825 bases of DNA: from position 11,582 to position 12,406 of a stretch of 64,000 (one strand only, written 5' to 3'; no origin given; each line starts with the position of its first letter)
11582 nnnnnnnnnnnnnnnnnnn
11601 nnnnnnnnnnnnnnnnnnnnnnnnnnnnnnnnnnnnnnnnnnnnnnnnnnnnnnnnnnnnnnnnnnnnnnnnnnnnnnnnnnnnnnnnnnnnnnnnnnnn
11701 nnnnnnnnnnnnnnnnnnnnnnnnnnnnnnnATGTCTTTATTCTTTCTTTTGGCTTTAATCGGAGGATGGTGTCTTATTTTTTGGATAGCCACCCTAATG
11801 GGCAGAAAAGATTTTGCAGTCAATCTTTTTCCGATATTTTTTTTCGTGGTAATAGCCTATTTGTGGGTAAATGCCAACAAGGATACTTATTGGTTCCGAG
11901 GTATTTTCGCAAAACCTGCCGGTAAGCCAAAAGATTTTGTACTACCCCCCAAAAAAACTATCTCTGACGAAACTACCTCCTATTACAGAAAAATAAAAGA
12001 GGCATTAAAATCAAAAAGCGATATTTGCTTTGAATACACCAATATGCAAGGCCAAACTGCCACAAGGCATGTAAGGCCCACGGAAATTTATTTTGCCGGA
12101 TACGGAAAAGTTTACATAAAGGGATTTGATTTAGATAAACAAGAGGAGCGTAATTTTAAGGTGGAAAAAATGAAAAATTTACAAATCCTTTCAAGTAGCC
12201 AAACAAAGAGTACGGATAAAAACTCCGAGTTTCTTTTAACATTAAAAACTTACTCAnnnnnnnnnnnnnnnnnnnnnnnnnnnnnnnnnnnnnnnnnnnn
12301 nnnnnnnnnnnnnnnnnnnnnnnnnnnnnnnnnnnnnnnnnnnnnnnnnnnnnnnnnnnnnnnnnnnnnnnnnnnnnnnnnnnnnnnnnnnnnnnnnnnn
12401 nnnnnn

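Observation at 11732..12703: Unusual fusion: two-TM anchor + WYL sensor + polynucleotide-kinase-like P-loop domain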

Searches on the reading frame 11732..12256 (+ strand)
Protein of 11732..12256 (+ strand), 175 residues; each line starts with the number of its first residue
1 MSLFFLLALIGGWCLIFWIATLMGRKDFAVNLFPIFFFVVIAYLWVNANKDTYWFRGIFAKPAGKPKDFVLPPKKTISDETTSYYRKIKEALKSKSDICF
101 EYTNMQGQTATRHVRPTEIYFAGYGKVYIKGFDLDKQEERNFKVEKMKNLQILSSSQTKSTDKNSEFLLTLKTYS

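Call 52: predict_structure(alignment_id=A4)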
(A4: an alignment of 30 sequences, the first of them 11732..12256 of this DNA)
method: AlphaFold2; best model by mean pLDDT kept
length: 175 residues; sequences in the alignment: 30
mean_pLDDT: 83.6   pTM: 0.51
mean pLDDT of the five models: 83.6, 82.9, 82.7, 82.7, 82.0
residues with pLDDT >= 90: 83; 70-90: 50; 50-70: 40; < 50: 2
segments of 3 or more residues with pLDDT < 50: none
pLDDT, mean of each block of 10 residues (from residue 1): 84 91 86 86 81 54 61 78 95 97 97 98 93 98 97 73 62 66
secondary structure, 60 per line:
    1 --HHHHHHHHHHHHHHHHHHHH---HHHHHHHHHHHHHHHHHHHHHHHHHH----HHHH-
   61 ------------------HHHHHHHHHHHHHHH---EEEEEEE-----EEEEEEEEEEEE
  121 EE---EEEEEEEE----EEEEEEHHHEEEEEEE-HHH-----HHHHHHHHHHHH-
elements in order: H3-22 H26-51 H56-59 H79-93 E97-103 E109-122 E126-133 E138-143 E147-153 H163-174

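Call 56: fold_search(model_id=the predicted structure, library=pdb)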
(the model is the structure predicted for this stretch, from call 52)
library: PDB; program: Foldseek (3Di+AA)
matches with E <= 10: 1002; with E <= 0.001: 20
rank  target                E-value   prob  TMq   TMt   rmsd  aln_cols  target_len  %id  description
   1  6sj9_A                2.9e-06  1.00  0.41  0.12   6.7        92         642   21  Proteasome accessory factor B/C (PafBC) of Arthrobacter aurescens (released 2019-10-16)
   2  7qfz_G                5.7e-06  1.00  0.41  0.26   5.2        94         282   21  BrxR, a WYL-domain containing transcriptional regulator (released 2022-05-18)
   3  9fnd_Y                1.2e-05  1.00  0.41  0.23   5.7        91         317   20  Transcriptional activator PafBC bound to mycobacterial RNA polymerase (released 2025-02-12)
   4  7qfz_C                1.2e-05  1.00  0.38  0.24   5.1        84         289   23  BrxR, a WYL-domain containing transcriptional regulator (released 2022-05-18)
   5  7qfz_D                1.4e-05  1.00  0.38  0.24   4.3        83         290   23  BrxR, a WYL-domain containing transcriptional regulator (released 2022-05-18)
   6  6sj9_B                1.6e-05  1.00  0.41  0.12   6.9        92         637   21  Proteasome accessory factor B/C (PafBC) of Arthrobacter aurescens (released 2019-10-16)
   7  7qfz_B                2.0e-05  1.00  0.38  0.24   5.5        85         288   20  BrxR, a WYL-domain containing transcriptional regulator (released 2022-05-18)
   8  7qfz_A                2.1e-05  1.00  0.38  0.24   5.1        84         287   23  BrxR, a WYL-domain containing transcriptional regulator (released 2022-05-18)
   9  7qfz_H                2.5e-05  1.00  0.38  0.26   5.5        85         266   20  BrxR, a WYL-domain containing transcriptional regulator (released 2022-05-18)
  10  7qfz_E                2.6e-05  1.00  0.38  0.24   5.0        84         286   23  BrxR, a WYL-domain containing transcriptional regulator (released 2022-05-18)
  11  9fnd_X                2.6e-05  1.00  0.40  0.22  14.7        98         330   17  Transcriptional activator PafBC bound to mycobacterial RNA polymerase (released 2025-02-12)
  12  7t8k_B                6.3e-05  1.00  0.41  0.26   2.2        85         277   15  BrxR from Acinetobacter BREX type I phage restriction system bound to DNA (released 2022-05-18)
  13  7tb5                  1.2e-04  1.00  0.41  0.27   7.5        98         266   14  Structure of P. aeruginosa PA17 CapW (released 2022-01-19)
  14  9cu3_B                4.3e-04  1.00  0.38  0.35   6.4        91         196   19  Allosteric mechanism of DriD transcription activator (released 2025-04-23)
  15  7t8l_B                5.7e-04  1.00  0.37  0.24   1.5        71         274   15  BrxR from Acinetobacter BREX type I phage restriction system (released 2022-05-18)
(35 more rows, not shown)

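Call 76: search_solved_structures(query=A4, max_evalue=1, show_alignments=5)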
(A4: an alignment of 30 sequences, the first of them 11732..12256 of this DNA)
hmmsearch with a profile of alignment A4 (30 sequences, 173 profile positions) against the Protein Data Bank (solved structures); distinct sequences matched with E-value up to 1: 18.
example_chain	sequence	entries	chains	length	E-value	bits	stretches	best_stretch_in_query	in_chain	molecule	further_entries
6sj9_A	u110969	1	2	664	5.4e-24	88.2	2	77-154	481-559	Proteasome accessory factor B/C (PafBC)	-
7qfz_A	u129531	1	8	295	9.5e-12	48.3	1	87-163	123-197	WYL domain-containing protein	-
8bnv_A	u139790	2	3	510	5e-11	46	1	72-153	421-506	AAA family ATPase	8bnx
7p5x_AY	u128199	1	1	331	1.9e-10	44.1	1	86-150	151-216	Transcriptional regulator-like protein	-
9fnd_X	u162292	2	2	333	1.9e-10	44.1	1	86-150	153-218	Transcriptional regulator-like protein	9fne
8bns_A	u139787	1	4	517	1.2e-09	41.6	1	76-153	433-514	AAA ATPase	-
7tb5_A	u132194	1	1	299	4.1e-08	36.5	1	112-165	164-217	WYL domain-containing protein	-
7p5x_AX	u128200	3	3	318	4.2e-07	33.2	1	86-156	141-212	PafC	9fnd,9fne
9cu3_B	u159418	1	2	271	4.4e-06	29.9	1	77-160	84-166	WYL domain-containing protein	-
7tzv_A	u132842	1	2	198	5.4e-06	29.6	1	79-160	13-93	WYL domain-containing protein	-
7u02_B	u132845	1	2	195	6.3e-06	29.4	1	80-160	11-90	WYL domain-containing protein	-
9pfq_Q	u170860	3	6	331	6.5e-06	29.3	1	77-160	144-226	WYL domain-containing protein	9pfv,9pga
8tp8_A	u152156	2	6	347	7.1e-06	29.2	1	77-160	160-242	DeoR-family transcriptional regulator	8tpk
9c5g_A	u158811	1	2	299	8.9e-05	25.6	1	89-154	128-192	CapW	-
7t8k_A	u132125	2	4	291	0.0014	21.7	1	88-151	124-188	BrxR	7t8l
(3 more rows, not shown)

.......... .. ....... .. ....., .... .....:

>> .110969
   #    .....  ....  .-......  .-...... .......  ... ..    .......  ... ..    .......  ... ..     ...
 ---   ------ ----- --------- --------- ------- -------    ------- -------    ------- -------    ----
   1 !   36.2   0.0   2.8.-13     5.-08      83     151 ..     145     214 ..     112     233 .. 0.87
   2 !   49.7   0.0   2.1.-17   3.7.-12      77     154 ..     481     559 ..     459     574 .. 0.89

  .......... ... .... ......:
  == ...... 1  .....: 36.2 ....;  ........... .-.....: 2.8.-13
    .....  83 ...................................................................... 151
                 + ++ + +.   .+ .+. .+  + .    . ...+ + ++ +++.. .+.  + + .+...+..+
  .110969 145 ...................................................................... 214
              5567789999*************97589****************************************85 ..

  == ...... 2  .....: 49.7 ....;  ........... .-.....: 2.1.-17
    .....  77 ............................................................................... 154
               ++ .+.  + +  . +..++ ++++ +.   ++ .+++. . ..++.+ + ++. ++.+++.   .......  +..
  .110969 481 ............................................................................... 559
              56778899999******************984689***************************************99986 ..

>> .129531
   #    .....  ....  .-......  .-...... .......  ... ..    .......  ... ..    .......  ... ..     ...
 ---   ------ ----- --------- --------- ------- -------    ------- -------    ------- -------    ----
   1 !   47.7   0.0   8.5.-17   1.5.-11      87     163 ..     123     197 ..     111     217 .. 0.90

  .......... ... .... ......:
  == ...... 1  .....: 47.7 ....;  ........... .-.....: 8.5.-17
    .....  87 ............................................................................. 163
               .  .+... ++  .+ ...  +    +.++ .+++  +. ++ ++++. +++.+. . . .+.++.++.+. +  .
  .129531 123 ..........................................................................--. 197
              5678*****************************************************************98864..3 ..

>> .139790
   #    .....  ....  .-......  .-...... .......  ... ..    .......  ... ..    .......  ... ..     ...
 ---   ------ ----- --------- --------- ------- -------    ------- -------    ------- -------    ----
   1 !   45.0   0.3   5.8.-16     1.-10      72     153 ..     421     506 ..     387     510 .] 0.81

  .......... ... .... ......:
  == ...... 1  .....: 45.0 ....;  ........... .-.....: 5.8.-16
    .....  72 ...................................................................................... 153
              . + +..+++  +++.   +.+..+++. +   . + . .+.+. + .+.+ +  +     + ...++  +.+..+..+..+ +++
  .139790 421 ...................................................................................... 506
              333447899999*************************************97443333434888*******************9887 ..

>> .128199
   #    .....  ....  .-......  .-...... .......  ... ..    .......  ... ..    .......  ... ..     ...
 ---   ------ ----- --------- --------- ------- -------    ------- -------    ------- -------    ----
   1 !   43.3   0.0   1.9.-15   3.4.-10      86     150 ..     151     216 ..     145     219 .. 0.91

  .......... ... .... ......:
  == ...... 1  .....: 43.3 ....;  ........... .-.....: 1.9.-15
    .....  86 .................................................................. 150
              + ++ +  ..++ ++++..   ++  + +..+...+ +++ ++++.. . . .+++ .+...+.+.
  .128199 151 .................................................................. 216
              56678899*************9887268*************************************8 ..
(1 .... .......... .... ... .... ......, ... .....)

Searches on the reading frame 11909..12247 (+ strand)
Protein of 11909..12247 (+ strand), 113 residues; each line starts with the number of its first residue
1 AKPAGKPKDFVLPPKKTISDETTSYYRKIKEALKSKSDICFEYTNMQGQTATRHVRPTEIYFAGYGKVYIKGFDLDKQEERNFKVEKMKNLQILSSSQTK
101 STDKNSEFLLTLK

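Call 24: search_protein_representatives(protein=window:11909-12247:+)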
Query: 113 residues. Proteins with E-value up to 0.001 (for the whole library): 69; up to 1e-10: 3; up to 1e-30: 1. The best 69 are listed.
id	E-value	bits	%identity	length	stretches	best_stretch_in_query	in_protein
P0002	8.4e-52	189.9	86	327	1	2-113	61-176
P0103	8.3e-22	93.6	56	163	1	16-95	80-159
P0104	1.5e-11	60.6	48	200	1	12-92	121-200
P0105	8.3e-10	55.0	39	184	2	26-98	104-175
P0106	3.8e-09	52.9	29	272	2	17-93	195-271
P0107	2.4e-07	47.1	29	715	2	30-93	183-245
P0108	2.5e-07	47.0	35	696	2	28-92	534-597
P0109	3.9e-07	46.4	45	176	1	27-93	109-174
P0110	1.9e-06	44.2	31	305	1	13-97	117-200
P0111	2.0e-06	44.1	29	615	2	29-95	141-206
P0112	2.1e-06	44.1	42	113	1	27-94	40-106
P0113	3.0e-06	43.6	40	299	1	26-104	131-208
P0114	4.1e-06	43.2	32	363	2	20-98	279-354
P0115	4.1e-06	43.1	32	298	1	20-95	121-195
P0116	4.2e-06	43.1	29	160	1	25-93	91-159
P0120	1.7e-05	41.2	21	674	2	25-101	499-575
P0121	3.3e-05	40.2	34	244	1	18-104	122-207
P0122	3.6e-05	40.1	31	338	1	19-102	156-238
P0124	4.4e-05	39.9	33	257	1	20-108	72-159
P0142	2.8e-04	37.2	32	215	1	20-95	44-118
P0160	6.2e-04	36.2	29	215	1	19-97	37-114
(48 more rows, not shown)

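Call 26: find_encoding_contigs(protein=P0103, flank=8000, max_places=4)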
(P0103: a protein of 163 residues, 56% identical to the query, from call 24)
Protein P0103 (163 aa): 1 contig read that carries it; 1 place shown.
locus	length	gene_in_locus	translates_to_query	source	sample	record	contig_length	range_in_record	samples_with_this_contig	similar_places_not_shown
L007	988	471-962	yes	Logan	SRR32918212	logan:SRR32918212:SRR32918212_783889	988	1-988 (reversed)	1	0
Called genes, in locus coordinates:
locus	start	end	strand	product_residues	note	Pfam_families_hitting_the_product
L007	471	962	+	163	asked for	PF13280:WYL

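Call 29: find_encoding_contigs(protein=P0105, flank=6000, max_places=3)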
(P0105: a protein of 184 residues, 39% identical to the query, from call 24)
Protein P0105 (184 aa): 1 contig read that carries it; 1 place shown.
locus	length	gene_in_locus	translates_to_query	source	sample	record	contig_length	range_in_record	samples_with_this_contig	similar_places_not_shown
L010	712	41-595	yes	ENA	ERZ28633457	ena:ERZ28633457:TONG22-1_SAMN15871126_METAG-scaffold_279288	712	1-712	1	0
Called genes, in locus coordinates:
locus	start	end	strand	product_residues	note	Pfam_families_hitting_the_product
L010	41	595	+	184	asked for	PF13280:WYL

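Call 30: find_encoding_contigs(protein=P0104, flank=6000, max_places=3)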
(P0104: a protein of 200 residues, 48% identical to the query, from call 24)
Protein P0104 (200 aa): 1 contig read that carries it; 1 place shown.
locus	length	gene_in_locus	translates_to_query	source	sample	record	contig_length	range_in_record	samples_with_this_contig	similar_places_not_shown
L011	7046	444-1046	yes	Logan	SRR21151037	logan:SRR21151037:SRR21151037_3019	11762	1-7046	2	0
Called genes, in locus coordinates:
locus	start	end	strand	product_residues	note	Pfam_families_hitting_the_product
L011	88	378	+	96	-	-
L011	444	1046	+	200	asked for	PF13280:WYL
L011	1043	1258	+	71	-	-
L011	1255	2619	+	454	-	PF01554:MatE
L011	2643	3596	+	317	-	PF00551:Formyl_trans_N, PF02911:Formyl_trans_C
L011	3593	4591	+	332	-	PF03793:PASTA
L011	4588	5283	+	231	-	PF00834:Ribul_P_3_epim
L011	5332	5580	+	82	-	PF00886:Ribosomal_S16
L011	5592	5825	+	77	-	PF13083:KH_KhpA-B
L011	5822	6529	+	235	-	PF01746:tRNA_m1G_MT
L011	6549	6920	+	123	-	PF01245:Ribosomal_L19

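Call 64: find_encoding_contigs(protein=P0109, flank=5000, max_places=4)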
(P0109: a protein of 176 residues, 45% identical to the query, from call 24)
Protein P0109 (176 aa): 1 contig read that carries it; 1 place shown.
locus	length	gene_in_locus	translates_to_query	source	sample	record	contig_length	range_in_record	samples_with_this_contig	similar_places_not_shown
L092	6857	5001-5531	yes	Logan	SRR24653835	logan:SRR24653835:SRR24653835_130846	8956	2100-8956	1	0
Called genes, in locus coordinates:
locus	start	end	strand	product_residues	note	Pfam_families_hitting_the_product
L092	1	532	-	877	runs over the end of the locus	?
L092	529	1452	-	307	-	PF13182:DUF4007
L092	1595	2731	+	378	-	PF00266:Aminotran_5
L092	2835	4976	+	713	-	PF08238:Sel1 (weak)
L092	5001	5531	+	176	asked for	PF13280:WYL (faint)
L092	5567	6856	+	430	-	?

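Call 65: find_encoding_contigs(protein=P0116, flank=5000, max_places=4)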
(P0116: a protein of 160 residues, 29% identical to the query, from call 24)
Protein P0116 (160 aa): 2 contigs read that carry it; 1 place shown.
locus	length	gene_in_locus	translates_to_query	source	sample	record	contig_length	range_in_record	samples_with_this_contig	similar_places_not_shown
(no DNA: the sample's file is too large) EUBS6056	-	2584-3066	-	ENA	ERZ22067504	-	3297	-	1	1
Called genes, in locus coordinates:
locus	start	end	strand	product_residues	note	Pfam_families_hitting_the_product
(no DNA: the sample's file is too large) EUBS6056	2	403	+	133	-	?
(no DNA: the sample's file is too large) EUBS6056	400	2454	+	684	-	PF22879:AIPR_N, PF10592:AIPR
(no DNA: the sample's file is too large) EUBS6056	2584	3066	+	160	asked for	PF13280:WYL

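Call 69: find_homologous_proteins(query=P0103, max_evalue=0.001)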
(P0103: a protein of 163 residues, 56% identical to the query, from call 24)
Query P0103 (163 aa): 1 proteins with E <= 0.001 among 64 candidates.
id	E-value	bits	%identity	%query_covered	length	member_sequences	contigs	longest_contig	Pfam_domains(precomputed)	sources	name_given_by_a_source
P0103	1.6e-104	365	100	100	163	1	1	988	PF13280.13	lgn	-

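Call 70: search_protein_families(library=pfam, proteins=[P0124, P0142, P0160, P0121, P0122, P0114, P0107, P0108, P0111, P0120], max_evalue=0.001)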
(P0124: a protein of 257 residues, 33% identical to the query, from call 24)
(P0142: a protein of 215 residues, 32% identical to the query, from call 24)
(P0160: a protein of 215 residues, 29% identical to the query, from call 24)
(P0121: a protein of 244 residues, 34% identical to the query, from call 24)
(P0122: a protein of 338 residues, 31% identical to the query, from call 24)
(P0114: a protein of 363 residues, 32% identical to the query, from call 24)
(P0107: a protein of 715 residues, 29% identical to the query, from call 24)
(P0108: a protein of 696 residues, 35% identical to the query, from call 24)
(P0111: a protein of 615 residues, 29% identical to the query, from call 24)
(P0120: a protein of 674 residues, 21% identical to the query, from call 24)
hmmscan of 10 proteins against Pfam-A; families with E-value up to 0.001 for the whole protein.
P0124 (257 aa): 2 families
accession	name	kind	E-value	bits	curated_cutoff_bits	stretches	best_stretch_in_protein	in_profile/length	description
PF13280.12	WYL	-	1.5e-15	57.4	21.8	1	78-143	3-69/70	WYL domain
PF25583.1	WCX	-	1.4e-14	54.6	23.9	1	170-244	2-75/76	WCX domain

P0142 (215 aa): 2 families
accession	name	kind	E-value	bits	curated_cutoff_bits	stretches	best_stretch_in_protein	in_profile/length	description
PF13280.12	WYL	-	1e-19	70.7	21.8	1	50-115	3-69/70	WYL domain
PF25583.1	WCX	-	8.9e-13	48.8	23.9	1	142-213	5-75/76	WCX domain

P0160 (215 aa): 2 families
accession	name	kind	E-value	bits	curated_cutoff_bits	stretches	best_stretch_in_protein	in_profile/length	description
PF13280.12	WYL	-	5.7e-20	71.5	21.8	1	43-107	2-67/70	WYL domain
PF25583.1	WCX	-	2.9e-15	56.8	23.9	1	139-209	6-75/76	WCX domain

P0121 (244 aa): 11 families
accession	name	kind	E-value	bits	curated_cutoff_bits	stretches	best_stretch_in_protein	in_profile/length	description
PF13280.12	WYL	-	5.7e-21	74.7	21.8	1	129-195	2-69/70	WYL domain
PF08279.18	HTH_11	-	3.3e-13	49.7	25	1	9-56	5-53/55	HTH domain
PF19187.6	HTH_PafC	-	1.8e-07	31.4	32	1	11-95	11-102/115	PafC helix-turn-helix domain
PF13518.12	HTH_28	-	1.1e-06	29.1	25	1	19-46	13-40/52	Helix-turn-helix domain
PF13384.12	HTH_23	-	6.1e-06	26.3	24.6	1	19-46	18-45/50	Homeodomain-like domain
PF02082.26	Rrf2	-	4.3e-05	24.1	30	1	11-64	14-68/132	Iron-dependent Transcriptional regulator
PF13551.12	HTH_29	-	0.00011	22.6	28.1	1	13-47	7-41/64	Winged helix-turn helix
PF12728.13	HTH_17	-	0.00013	22.6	27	1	20-41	3-24/51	Helix-turn-helix domain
PF13022.12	HTH_Tnp_1_2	-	0.00014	22.4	27.9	1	11-40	17-48/122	Helix-turn-helix of insertion element transposase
PF01978.25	TrmB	-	0.0004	20.6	25.6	1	12-47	16-51/68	Sugar-specific transcriptional regulator TrmB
PF02796.21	HTH_7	-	0.00095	19.7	23.8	0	12-40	16-43/45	Helix-turn-helix domain of resolvase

P0122 (338 aa): 7 families
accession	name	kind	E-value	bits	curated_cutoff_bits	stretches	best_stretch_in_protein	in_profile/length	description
PF13280.12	WYL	-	7e-15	55.2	21.8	1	163-228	3-69/70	WYL domain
PF08279.18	HTH_11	-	2.8e-12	46.7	25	1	7-56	3-53/55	HTH domain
PF25583.1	WCX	-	1.8e-09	38.2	23.9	1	260-333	3-75/76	WCX domain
PF13518.12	HTH_28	-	1.3e-06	28.8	25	1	20-55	14-50/52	Helix-turn-helix domain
PF13384.12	HTH_23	-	3.1e-05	24.1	24.6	1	14-48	13-47/50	Homeodomain-like domain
PF13551.12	HTH_29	-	0.00021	21.7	28.1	1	13-56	6-51/64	Winged helix-turn helix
PF08220.18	HTH_DeoR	-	0.00089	19.4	21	0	8-49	4-44/57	DeoR-like helix-turn-helix domain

P0114 (363 aa): 3 families
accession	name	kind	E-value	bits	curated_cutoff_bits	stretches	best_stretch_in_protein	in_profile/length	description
PF13280.12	WYL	-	2.4e-11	43.9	21.8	1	286-348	6-69/70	WYL domain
PF01844.29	HNH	-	2.2e-10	41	21.4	1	138-183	1-46/47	HNH endonuclease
PF14279.12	HNH_5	-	4.4e-07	30.2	27.5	1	138-183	1-45/56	HNH endonuclease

P0107 (715 aa): 2 families
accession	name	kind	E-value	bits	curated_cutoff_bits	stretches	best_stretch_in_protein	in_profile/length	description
PF13280.12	WYL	-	3e-25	88.4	21.8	2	178-242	2-67/70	WYL domain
PF19187.6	HTH_PafC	-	5.5e-06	26.7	32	1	412-512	17-114/115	PafC helix-turn-helix domain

P0108 (696 aa): 4 families
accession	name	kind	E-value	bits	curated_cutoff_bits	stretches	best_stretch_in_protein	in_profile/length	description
PF13280.12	WYL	-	7.2e-33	112.9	21.8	2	531-596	2-68/70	WYL domain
PF19187.6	HTH_PafC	-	3.4e-29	101.5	32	1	399-512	3-114/115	PafC helix-turn-helix domain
PF25583.1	WCX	-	3.1e-16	59.9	23.9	2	625-695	7-76/76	WCX domain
PF08220.18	HTH_DeoR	-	8.8e-05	22.6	21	1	404-437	4-37/57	DeoR-like helix-turn-helix domain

P0111 (615 aa): 3 families
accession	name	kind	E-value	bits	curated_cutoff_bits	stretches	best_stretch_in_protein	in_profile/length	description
PF13280.12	WYL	-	2.3e-31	108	21.8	2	139-201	4-67/70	WYL domain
PF25583.1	WCX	-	1.2e-08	35.7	23.9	1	542-612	4-74/76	WCX domain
PF19187.6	HTH_PafC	-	6.3e-06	26.4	32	1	323-432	1-114/115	PafC helix-turn-helix domain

P0120 (674 aa): 3 families
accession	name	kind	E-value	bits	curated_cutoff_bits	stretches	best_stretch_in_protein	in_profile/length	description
PF13280.12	WYL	-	5.3e-37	126.1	21.8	2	501-567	4-70/70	WYL domain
PF19187.6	HTH_PafC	-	1.6e-32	112.2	32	1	364-475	2-114/115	PafC helix-turn-helix domain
PF25583.1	WCX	-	5.4e-15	55.9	23.9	2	261-328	3-76/76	WCX domain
